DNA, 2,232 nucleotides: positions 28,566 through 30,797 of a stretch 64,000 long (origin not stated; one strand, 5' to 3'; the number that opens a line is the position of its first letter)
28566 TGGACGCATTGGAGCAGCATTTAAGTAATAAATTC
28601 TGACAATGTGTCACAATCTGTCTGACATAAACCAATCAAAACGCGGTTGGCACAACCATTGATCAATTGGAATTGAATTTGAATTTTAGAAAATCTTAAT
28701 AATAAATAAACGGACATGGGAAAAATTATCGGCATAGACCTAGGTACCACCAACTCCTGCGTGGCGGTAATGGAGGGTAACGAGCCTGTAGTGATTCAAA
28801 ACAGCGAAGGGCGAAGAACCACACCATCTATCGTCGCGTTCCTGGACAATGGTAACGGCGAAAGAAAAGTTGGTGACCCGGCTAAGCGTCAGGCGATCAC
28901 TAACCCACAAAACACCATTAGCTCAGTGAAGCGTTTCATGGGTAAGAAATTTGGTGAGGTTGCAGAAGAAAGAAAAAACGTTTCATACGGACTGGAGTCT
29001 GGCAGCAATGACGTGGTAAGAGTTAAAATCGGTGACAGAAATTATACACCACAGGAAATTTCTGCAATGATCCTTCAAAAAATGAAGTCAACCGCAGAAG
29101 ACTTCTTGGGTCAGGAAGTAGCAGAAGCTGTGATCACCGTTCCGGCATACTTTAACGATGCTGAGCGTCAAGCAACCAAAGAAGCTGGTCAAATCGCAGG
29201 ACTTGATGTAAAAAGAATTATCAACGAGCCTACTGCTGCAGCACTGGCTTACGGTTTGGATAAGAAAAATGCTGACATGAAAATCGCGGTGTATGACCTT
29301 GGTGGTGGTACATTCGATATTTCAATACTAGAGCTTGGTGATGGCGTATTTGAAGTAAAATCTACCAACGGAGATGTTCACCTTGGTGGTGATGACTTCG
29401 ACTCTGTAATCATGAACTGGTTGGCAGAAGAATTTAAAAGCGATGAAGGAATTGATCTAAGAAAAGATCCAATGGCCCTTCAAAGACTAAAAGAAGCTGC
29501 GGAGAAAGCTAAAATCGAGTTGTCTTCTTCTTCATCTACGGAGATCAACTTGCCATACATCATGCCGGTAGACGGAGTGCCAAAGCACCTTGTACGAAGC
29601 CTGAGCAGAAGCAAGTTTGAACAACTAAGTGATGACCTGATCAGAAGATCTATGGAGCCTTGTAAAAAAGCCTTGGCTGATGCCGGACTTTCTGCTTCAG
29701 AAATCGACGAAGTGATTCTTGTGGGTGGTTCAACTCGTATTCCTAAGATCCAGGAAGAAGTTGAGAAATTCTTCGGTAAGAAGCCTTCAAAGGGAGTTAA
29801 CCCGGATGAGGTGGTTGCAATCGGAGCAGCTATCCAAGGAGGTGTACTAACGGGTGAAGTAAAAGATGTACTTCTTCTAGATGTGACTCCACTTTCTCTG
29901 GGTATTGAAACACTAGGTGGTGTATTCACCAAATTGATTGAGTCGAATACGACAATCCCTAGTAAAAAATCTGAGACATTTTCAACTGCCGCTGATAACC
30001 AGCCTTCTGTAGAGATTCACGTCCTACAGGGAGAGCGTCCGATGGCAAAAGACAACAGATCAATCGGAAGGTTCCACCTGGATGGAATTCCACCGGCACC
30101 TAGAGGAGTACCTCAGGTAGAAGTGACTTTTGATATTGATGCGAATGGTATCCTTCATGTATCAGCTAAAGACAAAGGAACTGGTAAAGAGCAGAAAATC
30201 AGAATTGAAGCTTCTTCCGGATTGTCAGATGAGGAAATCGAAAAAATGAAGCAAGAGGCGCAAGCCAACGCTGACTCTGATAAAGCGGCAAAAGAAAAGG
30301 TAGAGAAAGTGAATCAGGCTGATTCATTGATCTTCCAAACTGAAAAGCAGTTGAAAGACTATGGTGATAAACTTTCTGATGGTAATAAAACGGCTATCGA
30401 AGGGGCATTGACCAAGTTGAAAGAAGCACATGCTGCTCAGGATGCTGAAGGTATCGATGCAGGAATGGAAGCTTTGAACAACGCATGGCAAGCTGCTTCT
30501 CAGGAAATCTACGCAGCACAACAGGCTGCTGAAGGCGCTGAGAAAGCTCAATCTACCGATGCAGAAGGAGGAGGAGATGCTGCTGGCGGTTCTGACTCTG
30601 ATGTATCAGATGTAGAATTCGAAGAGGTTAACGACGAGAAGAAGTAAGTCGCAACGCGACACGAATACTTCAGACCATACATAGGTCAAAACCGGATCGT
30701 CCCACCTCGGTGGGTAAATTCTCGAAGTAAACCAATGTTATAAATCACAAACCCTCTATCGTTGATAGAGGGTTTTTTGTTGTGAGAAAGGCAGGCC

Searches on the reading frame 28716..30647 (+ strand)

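Call 50: search_protein_families(library=pfam, proteins=[window:28716-30647:+], max_evalue=0.0001)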
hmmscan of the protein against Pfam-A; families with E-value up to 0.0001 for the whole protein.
window:28716-30647:+ (643 aa): 2 families
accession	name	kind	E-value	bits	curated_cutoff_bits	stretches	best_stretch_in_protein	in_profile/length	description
PF00012.26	HSP70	-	6.3e-264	877.2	20.6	1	4-599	1-598/599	Hsp70 protein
PF06723.19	MreB_Mbl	-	3e-20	72.8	27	1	119-372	78-316/327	MreB/Mbl protein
